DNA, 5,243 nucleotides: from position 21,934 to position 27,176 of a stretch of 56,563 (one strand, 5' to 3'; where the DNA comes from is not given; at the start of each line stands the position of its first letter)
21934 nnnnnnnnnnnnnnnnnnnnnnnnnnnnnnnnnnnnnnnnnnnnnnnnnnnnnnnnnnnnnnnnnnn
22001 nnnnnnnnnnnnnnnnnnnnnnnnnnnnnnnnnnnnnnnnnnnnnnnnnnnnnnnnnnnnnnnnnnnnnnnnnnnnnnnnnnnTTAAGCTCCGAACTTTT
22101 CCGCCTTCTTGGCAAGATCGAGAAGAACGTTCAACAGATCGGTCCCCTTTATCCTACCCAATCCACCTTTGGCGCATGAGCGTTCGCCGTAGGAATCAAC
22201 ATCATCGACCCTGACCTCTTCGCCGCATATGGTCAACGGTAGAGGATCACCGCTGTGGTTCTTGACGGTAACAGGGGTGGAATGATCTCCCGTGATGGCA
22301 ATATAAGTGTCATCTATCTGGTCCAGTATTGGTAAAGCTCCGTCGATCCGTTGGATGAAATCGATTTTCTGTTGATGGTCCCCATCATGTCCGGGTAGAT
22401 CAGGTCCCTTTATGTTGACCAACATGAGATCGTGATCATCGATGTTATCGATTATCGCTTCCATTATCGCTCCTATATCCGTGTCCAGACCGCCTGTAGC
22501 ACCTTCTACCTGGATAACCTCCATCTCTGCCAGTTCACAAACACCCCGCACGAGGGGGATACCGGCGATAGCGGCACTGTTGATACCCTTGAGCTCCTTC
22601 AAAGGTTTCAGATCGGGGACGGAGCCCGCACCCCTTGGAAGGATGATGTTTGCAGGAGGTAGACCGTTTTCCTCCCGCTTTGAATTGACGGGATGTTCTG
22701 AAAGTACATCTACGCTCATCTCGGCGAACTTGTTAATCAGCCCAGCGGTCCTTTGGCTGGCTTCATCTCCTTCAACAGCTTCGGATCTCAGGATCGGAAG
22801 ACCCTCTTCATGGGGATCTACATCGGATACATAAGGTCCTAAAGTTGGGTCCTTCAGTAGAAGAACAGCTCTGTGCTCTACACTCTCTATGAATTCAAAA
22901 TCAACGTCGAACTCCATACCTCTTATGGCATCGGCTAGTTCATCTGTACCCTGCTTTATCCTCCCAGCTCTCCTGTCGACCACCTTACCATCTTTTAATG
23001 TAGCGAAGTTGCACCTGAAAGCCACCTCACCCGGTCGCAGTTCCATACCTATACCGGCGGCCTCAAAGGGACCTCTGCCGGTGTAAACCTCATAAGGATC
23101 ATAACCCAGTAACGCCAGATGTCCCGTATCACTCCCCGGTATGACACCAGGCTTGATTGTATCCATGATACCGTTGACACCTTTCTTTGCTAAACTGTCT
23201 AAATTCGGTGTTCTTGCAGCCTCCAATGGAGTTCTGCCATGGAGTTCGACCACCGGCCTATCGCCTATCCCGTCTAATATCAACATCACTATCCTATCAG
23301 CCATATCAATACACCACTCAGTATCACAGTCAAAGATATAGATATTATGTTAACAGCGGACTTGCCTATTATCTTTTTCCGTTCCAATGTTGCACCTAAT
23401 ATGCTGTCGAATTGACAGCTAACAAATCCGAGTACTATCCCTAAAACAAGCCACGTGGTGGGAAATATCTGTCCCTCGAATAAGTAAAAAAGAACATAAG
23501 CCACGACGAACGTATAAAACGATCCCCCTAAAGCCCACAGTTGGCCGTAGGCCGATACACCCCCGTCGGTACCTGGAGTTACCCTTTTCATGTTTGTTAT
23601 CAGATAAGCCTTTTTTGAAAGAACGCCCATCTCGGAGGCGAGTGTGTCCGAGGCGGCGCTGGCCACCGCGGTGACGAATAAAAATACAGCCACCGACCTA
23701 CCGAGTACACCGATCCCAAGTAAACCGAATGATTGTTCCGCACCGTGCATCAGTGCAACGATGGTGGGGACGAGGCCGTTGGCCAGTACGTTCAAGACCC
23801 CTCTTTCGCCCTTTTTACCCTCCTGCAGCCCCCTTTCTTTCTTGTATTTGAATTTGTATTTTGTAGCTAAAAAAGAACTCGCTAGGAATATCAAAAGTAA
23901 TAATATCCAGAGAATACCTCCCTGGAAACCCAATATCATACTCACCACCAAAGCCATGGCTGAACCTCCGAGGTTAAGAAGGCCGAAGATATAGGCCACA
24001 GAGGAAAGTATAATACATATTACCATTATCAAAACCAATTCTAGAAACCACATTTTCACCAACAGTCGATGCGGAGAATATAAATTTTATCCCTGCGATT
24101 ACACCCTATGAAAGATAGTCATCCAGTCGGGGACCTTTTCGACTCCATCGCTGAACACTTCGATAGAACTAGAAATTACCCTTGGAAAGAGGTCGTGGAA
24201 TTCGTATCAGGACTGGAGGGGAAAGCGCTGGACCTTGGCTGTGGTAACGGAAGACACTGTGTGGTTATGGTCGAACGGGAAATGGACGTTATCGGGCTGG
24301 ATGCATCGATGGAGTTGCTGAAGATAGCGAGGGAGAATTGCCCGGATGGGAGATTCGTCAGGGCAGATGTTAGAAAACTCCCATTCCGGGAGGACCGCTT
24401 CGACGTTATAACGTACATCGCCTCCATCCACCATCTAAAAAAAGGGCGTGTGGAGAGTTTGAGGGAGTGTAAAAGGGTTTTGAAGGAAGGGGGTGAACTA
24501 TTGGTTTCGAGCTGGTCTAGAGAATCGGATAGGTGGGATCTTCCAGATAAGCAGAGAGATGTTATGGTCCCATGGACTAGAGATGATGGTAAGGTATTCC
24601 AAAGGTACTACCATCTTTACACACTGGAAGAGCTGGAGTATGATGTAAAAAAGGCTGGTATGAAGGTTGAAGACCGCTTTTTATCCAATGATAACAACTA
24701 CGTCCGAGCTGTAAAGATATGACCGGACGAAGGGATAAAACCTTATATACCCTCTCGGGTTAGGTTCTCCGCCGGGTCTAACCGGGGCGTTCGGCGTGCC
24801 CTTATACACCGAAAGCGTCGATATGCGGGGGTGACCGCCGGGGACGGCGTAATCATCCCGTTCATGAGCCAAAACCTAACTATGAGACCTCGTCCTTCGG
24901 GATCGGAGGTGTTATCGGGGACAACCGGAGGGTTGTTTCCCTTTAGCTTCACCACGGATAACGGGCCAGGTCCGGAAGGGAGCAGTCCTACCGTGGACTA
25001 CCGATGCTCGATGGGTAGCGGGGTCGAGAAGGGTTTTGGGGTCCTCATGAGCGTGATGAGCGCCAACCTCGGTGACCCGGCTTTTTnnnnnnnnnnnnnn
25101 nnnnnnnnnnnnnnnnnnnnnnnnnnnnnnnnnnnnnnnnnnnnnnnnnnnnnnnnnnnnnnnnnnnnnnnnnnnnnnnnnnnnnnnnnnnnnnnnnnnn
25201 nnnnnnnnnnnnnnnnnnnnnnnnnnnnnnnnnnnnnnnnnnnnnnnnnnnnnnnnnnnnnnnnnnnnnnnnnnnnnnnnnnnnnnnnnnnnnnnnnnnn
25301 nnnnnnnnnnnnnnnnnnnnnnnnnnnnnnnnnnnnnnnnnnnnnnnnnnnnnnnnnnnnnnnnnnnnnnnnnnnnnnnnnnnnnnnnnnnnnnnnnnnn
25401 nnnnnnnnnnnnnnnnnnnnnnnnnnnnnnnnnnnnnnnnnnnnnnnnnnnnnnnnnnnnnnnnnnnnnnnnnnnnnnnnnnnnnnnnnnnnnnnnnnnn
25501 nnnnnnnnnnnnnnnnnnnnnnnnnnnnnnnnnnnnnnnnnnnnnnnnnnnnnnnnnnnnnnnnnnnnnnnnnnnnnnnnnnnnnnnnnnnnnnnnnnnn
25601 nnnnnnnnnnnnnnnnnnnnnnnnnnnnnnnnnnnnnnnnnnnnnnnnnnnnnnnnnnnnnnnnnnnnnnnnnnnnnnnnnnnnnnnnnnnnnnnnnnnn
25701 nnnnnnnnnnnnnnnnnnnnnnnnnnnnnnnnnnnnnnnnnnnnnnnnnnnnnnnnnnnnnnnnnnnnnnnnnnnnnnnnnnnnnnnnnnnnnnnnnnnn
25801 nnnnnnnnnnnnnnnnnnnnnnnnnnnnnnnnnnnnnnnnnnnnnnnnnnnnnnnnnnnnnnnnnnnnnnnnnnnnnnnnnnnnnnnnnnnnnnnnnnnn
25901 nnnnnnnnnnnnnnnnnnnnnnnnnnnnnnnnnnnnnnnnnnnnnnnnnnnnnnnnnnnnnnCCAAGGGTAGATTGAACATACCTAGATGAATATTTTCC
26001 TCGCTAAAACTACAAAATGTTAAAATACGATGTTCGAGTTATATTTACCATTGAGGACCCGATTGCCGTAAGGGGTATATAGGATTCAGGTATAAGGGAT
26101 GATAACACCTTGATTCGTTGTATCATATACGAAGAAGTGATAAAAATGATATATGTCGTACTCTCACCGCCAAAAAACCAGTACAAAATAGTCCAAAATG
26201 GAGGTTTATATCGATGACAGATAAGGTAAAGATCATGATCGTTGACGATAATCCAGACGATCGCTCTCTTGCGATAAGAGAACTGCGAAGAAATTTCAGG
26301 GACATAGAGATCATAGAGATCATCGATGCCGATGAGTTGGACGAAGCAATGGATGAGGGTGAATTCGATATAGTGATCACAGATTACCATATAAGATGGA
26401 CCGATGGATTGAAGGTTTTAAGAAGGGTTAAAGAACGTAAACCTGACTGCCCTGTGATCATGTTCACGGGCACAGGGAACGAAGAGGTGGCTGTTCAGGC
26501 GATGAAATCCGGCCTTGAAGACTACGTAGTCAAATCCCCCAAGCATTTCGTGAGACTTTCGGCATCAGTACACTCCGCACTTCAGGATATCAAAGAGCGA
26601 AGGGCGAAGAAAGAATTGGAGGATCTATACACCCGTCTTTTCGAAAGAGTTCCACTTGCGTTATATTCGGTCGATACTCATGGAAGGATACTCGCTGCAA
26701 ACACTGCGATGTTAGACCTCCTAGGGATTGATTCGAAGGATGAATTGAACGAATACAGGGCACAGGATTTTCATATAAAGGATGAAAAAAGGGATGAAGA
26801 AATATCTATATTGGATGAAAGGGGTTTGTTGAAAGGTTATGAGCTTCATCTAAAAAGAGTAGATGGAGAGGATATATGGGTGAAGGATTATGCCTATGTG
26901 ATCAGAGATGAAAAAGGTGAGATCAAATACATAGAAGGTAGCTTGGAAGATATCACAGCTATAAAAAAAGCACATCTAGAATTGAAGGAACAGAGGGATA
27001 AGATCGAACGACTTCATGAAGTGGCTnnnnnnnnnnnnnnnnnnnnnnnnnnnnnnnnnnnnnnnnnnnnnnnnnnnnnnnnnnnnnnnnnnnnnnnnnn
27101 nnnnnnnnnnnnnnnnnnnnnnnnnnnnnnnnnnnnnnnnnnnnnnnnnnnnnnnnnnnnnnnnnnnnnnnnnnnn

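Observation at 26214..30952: Output-less REC-PAS-GAF multisensor apparently coupled to an AAA_16/TPR STAND-like ATPase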

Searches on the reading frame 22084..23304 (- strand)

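Call 12: search_protein_families(library=pfam, proteins=[window:22084-23304:-], max_evalue=0.001)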
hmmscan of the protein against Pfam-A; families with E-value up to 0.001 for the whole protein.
window:22084-23304:- (406 aa): 2 families
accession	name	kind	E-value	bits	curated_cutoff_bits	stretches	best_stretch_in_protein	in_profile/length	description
PF10143.14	PhosphMutase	-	1.5e-54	184.9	21.5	1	39-207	1-170/170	2,3-bisphosphoglycerate-independent phosphoglycerate mutase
PF01676.23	Metalloenzyme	-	4.9e-50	170.8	24.3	1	4-396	2-251/252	Metalloenzyme superfamily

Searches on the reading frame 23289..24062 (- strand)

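Call 12: search_protein_families(library=pfam, proteins=[window:23289-24062:-], max_evalue=0.001)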
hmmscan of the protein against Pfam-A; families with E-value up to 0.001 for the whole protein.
window:23289-24062:- (257 aa): 1 family
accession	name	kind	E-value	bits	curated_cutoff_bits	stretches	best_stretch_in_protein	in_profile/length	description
PF01940.21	DUF92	-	1.3e-51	175.8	27.5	1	15-234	2-239/251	Integral membrane protein DUF92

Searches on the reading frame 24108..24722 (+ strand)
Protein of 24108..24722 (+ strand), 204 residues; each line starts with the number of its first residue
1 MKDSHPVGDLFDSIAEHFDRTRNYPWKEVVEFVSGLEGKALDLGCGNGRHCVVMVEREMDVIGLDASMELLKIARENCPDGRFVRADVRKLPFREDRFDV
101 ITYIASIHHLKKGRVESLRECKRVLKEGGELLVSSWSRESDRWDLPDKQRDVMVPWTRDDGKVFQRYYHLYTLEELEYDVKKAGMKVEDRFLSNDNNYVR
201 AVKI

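Call 12: search_protein_families(library=pfam, proteins=[window:24108-24722:+], max_evalue=0.001)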
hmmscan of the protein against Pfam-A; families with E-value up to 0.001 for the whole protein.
window:24108-24722:+ (204 aa): 11 families
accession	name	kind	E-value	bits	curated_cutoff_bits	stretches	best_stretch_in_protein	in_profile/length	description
PF08241.18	Methyltransf_11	-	1.7e-22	80.3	21.2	1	41-132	1-94/95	Methyltransferase domain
PF13649.12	Methyltransf_25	-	1e-21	77.8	27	1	41-129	2-97/97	Methyltransferase domain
PF13847.12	Methyltransf_31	-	2.1e-17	63.6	27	1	39-139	6-115/145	Methyltransferase domain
PF13489.12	Methyltransf_23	-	1.3e-14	54.7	27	1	19-187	2-161/164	Methyltransferase domain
PF08242.18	Methyltransf_12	-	1.5e-12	48.6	30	1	41-131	1-98/98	Methyltransferase domain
PF01209.24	Ubie_methyltran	-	1.9e-11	44.2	20.1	1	6-138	8-156/233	ubiE/COQ5 methyltransferase family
PF02353.26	CMAS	-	1.2e-08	35.1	27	1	39-190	65-215/273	Mycolic acid cyclopropane synthetase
PF08003.17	Methyltransf_9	-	3.8e-08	33.1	23.8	1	23-141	101-225/315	Protein of unknown function (DUF1698)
PF05148.21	Methyltransf_8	-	4.6e-06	27.1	27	1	40-135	76-158/219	Hypothetical methyltransferase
PF05175.20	MTS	-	2.1e-05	24.7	23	1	36-133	31-138/170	Methyltransferase small domain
PF03848.20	TehB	-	6.2e-05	23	20.4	1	28-138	21-138/193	Tellurite resistance protein TehB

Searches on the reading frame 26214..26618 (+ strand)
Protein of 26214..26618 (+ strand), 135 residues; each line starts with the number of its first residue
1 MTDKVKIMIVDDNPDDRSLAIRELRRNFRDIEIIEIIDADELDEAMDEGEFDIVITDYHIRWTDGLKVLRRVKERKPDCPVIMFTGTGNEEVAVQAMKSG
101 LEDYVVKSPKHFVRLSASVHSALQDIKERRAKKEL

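Call 55: search_protein_families(library=pfam, proteins=[window:26214-26618:+], max_evalue=0.1)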
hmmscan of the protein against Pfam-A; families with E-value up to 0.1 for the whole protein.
window:26214-26618:+ (135 aa): 2 families
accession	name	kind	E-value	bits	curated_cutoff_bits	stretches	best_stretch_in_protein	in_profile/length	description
PF00072.30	Response_reg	-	3e-19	69.7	30.2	1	7-108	1-100/111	Response regulator receiver domain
PF20764.2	DUF6837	-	0.072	13.7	22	0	19-71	19-70/73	Domain of unknown function (DUF6837)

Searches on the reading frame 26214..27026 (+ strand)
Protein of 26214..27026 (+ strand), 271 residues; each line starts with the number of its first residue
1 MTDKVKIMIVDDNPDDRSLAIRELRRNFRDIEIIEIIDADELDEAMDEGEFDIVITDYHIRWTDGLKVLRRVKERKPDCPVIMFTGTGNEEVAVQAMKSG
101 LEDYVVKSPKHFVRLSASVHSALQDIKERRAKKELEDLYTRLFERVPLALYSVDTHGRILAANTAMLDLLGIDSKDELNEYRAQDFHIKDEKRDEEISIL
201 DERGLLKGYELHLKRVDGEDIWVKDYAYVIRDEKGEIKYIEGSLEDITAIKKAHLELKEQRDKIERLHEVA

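Call 35: find_homologous_proteins(query=window:26214-27026:+, max_evalue=1e-10)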
Query seq(271 aa) (271 aa): 288 proteins with E <= 1e-10 among 1197 candidates; the best 120 are listed.
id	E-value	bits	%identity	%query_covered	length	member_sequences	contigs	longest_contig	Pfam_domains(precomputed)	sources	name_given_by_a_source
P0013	2.6e-81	291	52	92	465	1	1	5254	PF08447.19,PF13426.14,PF13188.14,PF13185.13,PF08448.17,PF00989.32,PF00072.31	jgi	-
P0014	1.7e-73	265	49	96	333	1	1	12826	PF08447.19,PF13426.14,PF13188.14,PF00989.32,PF00072.31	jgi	jgi:PAS domain S-box-containing protein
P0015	1.9e-73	265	46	99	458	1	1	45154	PF08447.19,PF13426.14,PF13188.14,PF13487.13,PF01966.29,PF08448.17,PF00989.32,PF00072.31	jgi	jgi:PAS domain S-box-containing protein/putative nucleotidyltransferase with HDIG domain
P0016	3.5e-73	264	48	96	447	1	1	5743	PF08447.19,PF13426.14,PF13188.14,PF13185.13,PF01590.33,PF13492.13,PF00989.32,PF00072.31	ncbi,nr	ncbi:MAG: PAS domain S-box protein, partial [Chloroflexi bacterium]|nr:PAS domain S-box protein [Chl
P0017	9.1e-73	263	49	97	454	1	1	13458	PF08447.19,PF13426.14,PF13188.14,PF13487.13,PF01966.29,PF08448.17,PF00989.32,PF00072.31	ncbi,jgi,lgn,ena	-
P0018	3.1e-72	261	49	89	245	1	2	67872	PF08447.19,PF13426.14,PF13188.14,PF00989.32,PF00072.31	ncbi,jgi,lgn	-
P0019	3.6e-72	261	48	90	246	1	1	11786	PF08447.19,PF13426.14,PF13188.14,PF08448.17,PF00989.32,PF00072.31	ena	-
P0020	5.4e-72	260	49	93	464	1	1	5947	PF08447.19,PF13426.14,PF13188.14,PF08668.19,PF13487.13,PF01966.29,PF08448.17,PF00989.32,PF00072.31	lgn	-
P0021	2.2e-70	255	48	90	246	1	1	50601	PF08447.19,PF13426.14,PF13188.14,PF00989.32,PF00072.31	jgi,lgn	jgi:PAS domain S-box-containing protein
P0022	2.8e-70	255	47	89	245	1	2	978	PF08447.19,PF13426.14,PF00989.32,PF00072.31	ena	-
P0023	6.3e-70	254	45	97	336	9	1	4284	PF08447.19,PF13426.14,PF13188.14,PF08448.17,PF00989.32,PF00072.31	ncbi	ncbi:MAG: PAS domain S-box protein, partial [Anaerolineae bacterium]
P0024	6.3e-70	254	47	93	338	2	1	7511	PF08447.19,PF13426.14,PF13188.14,PF08448.17,PF00989.32,PF00072.31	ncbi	-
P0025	1.2e-69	253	46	92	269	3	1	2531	PF08447.19,PF13426.14,PF13188.14,PF08448.17,PF00989.32,PF00072.31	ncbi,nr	ncbi:MAG TPA: response regulator, partial [Verrucomicrobiae bacterium]|nr:response regulator [Verruc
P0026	1.3e-69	253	45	90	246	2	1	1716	PF08447.19,PF13426.14,PF13188.14,PF00989.32,PF00072.31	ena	-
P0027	1.8e-69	252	48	92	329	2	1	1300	PF08447.19,PF13426.14,PF13188.14,PF00989.32,PF00072.31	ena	-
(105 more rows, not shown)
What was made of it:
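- Tried and rejected: It returned bacterial REC-PAS proteins rather than the orthologues (call 35).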
